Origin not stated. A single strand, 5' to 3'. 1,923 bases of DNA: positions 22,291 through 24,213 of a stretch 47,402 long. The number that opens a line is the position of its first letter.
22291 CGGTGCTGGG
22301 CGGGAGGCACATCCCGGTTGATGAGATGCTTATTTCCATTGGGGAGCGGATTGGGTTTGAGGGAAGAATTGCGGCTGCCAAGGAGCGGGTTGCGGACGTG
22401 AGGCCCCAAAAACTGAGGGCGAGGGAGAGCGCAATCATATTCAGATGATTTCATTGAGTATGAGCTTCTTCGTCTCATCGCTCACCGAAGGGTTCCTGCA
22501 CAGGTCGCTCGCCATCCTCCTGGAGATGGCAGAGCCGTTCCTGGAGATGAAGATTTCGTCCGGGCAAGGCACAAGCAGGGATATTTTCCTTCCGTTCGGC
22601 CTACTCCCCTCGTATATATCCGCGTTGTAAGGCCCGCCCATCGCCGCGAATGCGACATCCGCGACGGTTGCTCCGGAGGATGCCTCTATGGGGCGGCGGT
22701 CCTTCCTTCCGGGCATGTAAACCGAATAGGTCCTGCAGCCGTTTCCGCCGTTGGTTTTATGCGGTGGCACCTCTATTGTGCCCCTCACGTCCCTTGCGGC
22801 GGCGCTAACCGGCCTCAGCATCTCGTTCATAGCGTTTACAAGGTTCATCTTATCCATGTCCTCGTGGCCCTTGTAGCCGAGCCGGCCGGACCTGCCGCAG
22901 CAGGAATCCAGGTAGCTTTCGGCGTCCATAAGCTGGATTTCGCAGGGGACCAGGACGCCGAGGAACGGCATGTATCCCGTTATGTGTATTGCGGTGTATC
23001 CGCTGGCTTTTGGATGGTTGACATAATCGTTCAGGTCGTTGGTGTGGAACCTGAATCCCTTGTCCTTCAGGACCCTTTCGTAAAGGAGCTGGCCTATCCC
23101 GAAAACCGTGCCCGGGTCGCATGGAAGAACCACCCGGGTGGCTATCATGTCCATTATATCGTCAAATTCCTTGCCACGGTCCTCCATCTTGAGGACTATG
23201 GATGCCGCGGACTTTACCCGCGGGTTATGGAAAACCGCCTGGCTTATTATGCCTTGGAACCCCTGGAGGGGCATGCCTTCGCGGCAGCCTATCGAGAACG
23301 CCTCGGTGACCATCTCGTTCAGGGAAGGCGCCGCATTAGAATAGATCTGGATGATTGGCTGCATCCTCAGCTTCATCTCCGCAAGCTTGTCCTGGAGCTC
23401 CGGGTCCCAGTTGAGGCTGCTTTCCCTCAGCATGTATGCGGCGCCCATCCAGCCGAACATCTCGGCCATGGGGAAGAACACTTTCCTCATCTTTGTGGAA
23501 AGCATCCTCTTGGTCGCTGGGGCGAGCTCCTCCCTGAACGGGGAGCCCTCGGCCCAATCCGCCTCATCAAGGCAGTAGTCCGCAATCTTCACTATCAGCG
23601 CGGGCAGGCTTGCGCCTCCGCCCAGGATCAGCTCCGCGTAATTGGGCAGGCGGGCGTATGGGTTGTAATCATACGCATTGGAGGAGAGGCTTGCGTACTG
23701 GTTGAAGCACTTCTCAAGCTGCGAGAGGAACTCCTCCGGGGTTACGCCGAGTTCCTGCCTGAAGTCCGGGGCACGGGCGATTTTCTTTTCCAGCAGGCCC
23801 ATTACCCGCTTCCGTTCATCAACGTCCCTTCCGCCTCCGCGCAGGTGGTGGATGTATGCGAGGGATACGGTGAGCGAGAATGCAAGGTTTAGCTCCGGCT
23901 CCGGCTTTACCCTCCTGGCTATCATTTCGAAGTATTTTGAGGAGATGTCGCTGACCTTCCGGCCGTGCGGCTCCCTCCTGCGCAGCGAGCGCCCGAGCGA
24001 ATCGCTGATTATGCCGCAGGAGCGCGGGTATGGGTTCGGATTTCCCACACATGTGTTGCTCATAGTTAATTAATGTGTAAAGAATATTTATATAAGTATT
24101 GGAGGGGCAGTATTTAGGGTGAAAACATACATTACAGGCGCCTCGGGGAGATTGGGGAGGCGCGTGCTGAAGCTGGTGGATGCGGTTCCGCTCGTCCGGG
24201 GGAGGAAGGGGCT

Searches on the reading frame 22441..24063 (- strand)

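Call 73: search_protein_families(library=pfam, proteins=[window:22441-24063:-], max_evalue=0.00001)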
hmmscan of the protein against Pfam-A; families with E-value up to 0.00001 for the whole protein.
window:22441-24063:- (540 aa): 1 family
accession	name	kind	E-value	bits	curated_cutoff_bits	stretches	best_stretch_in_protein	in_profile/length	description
PF04607.23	RelA_SpoT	-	5.3e-11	43.2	27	1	282-399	2-110/113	Region found in RelA / SpoT proteins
